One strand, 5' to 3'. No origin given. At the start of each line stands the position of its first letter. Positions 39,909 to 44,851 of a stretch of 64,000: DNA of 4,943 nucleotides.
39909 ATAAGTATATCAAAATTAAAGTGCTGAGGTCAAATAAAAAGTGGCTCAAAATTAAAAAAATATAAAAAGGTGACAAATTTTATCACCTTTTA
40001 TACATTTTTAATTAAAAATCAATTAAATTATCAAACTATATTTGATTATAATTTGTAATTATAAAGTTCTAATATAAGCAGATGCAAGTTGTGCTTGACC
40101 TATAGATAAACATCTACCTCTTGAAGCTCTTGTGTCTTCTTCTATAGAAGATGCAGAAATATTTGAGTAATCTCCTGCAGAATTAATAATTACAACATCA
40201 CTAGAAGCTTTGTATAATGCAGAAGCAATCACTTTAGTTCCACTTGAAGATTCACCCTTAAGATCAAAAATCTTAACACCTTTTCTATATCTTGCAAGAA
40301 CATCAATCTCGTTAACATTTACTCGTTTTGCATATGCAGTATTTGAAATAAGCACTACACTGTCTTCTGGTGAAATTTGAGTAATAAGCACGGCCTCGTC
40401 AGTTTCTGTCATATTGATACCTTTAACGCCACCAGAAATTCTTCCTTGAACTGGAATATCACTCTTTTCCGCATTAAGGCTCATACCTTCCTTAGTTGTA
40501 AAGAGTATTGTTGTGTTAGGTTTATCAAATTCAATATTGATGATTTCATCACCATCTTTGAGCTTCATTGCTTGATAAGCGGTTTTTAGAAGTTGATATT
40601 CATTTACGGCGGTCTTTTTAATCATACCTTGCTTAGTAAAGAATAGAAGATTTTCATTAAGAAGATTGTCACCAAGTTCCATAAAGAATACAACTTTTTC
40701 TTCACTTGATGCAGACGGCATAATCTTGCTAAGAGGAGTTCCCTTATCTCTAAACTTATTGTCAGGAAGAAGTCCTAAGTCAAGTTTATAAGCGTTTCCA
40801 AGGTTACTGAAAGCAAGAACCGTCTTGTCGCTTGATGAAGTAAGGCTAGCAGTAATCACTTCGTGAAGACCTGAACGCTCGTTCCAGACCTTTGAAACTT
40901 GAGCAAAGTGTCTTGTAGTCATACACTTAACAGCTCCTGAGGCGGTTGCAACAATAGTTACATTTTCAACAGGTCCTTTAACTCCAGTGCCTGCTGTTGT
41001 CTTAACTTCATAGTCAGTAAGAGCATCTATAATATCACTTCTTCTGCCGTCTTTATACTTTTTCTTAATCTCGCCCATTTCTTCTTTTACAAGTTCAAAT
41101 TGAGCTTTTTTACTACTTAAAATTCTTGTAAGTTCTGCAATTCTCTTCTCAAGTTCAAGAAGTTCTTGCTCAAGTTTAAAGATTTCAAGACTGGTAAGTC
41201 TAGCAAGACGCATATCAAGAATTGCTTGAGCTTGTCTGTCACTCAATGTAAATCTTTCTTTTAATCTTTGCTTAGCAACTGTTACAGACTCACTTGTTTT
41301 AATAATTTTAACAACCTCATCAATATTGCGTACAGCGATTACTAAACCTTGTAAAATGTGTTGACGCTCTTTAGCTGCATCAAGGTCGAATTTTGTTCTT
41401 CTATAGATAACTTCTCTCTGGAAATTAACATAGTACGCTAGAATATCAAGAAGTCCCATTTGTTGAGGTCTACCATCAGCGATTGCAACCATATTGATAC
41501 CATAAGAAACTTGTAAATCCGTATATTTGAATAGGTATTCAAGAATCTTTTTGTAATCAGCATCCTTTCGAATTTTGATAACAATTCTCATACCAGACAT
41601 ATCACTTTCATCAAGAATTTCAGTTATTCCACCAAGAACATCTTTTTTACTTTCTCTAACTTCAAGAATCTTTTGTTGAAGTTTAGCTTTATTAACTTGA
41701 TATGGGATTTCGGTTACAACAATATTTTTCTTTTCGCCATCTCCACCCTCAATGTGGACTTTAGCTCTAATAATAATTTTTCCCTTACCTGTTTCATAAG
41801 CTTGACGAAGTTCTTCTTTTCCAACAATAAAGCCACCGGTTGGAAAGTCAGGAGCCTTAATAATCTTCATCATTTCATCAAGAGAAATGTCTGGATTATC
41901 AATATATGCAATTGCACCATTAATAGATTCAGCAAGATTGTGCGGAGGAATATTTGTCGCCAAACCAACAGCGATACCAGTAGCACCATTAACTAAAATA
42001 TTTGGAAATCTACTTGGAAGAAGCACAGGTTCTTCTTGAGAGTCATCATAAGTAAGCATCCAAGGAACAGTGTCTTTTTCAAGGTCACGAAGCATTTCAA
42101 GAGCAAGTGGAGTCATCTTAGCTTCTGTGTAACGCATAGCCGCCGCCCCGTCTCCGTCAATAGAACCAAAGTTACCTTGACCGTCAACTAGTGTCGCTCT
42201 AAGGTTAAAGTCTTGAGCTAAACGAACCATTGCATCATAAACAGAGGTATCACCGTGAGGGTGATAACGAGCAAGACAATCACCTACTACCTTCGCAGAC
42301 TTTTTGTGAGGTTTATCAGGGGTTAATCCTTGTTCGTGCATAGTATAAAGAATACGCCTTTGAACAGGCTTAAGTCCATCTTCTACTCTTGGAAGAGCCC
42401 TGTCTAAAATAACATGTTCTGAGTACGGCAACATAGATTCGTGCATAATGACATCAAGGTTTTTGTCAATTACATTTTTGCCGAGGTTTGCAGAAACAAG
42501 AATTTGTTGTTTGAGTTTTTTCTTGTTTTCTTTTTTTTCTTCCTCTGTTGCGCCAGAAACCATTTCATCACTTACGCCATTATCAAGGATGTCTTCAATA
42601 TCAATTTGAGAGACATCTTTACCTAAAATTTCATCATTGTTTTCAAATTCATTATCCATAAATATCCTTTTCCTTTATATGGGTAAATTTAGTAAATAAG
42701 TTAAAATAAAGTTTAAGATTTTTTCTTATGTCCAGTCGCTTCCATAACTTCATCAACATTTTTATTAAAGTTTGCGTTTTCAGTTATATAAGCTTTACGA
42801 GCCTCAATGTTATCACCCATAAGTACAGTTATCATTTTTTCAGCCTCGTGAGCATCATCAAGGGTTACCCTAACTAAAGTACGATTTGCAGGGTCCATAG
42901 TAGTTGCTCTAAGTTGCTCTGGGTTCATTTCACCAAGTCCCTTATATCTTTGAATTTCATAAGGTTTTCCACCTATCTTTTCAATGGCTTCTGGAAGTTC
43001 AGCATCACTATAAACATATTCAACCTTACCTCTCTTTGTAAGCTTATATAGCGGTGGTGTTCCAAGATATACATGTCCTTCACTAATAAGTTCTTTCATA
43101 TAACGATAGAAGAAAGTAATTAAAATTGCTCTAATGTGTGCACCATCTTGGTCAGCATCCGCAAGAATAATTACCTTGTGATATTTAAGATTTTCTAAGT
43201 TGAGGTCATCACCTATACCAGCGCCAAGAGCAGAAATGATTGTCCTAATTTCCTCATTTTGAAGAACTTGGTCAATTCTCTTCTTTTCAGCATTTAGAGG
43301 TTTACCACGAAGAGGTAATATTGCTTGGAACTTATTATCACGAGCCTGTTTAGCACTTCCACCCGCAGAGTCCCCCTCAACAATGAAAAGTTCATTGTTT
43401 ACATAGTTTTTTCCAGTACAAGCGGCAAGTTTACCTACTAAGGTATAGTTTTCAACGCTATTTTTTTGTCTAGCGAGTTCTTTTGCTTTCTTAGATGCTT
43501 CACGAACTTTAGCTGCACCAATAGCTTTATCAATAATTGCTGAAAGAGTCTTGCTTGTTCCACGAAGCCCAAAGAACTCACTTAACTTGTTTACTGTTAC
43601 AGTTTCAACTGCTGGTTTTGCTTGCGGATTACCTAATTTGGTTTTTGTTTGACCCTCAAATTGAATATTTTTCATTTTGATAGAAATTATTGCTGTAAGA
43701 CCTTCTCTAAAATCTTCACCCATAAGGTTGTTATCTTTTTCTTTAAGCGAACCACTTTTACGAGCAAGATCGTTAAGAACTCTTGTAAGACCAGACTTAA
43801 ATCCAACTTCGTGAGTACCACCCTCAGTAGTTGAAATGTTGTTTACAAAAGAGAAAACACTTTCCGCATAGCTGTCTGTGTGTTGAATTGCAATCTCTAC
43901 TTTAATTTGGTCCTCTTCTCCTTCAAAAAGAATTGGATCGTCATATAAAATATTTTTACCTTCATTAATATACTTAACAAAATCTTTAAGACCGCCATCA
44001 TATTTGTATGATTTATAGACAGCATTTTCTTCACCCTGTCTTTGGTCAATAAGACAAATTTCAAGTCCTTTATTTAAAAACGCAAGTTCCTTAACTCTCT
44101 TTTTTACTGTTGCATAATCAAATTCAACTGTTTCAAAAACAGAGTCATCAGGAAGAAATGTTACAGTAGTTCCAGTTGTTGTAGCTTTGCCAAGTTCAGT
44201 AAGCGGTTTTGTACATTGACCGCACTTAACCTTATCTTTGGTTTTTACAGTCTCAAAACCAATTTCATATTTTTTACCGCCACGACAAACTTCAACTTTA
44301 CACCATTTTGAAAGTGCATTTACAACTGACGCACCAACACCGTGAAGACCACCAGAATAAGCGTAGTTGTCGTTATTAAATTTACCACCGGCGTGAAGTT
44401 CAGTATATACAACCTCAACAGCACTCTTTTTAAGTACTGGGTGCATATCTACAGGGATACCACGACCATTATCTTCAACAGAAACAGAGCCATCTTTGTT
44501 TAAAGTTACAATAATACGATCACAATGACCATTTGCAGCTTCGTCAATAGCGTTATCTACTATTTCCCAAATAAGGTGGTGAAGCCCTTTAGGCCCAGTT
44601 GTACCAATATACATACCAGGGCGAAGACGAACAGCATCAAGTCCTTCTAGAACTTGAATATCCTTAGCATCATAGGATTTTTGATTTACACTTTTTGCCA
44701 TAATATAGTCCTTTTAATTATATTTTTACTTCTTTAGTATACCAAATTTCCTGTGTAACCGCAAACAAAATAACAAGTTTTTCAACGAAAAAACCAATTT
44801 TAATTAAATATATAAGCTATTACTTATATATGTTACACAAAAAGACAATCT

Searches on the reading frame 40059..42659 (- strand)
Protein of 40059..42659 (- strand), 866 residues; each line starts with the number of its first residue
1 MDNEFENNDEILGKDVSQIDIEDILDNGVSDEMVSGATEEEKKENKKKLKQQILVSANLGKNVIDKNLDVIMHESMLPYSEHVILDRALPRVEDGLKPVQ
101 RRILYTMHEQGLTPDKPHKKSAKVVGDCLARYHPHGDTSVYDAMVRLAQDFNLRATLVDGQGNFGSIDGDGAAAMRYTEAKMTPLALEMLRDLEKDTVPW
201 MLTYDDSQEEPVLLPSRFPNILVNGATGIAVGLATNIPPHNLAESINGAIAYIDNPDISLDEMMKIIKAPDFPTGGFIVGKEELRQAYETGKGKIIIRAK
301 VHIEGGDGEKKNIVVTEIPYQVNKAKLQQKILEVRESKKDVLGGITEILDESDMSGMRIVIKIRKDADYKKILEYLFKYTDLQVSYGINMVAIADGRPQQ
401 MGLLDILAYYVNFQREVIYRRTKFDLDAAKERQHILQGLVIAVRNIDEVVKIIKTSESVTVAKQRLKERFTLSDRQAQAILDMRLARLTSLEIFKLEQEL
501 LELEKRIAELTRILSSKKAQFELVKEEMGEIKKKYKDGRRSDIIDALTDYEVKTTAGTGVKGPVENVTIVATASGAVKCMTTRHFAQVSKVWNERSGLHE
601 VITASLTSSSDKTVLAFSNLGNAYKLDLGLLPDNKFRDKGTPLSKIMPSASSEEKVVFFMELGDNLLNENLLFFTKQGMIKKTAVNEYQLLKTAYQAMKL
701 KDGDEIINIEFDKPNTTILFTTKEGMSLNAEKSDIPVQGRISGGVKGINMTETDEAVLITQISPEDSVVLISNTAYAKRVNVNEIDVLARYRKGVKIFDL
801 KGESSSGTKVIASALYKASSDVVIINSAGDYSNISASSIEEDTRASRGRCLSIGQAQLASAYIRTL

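Call 11: search_protein_families(library=pfam, proteins=[window:40059-42659:-], max_evalue=0.001)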
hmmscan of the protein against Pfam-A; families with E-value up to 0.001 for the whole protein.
window:40059-42659:- (866 aa): 2 families
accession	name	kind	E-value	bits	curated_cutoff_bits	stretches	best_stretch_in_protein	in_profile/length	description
PF00521.26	DNA_topoisoIV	-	6.8e-159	529.8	31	1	87-528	1-431/432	DNA gyrase/topoisomerase IV, subunit A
PF03989.18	DNA_gyraseA_C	-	1.6e-23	82.3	27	2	669-709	1-44/48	DNA gyrase C-terminal domain, beta-propeller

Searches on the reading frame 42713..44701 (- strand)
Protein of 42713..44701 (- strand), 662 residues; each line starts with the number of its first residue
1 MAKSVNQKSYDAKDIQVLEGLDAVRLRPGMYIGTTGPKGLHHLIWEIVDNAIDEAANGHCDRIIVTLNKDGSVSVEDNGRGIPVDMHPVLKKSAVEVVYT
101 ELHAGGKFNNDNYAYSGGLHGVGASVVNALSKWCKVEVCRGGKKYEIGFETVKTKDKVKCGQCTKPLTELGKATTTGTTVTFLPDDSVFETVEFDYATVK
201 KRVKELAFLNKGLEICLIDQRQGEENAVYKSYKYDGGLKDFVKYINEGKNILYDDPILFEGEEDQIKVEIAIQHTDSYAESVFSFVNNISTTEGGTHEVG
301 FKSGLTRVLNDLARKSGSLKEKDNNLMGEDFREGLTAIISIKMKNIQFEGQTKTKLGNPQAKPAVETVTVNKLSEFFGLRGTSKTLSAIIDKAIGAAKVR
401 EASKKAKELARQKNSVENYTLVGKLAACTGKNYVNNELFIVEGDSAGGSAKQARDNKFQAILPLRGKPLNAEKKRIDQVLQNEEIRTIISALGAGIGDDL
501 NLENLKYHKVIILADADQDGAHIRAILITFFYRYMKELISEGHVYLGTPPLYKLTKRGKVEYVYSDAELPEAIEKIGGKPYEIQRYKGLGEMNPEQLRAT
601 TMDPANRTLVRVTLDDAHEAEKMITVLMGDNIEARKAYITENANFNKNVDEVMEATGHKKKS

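Call 11: search_protein_families(library=pfam, proteins=[window:42713-44701:-], max_evalue=0.001)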
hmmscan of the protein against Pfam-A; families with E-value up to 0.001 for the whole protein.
window:42713-44701:- (662 aa): 4 families
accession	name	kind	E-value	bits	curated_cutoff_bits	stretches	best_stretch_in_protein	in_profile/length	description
PF00204.31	DNA_gyraseB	-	3.5e-57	193.1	27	1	237-408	1-172/173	DNA gyrase B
PF00986.26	DNA_gyraseB_C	-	4.7e-28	97.6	29.8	1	580-639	3-62/63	DNA gyrase B subunit, carboxyl terminus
PF01751.28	Toprim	-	1.4e-18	67.3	23.1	1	437-544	1-91/96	Toprim domain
PF02518.31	HATPase_c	-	1.7e-17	64.3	26.4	1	37-182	3-105/111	Histidine kinase-, DNA gyrase B-, and HSP90-like ATPase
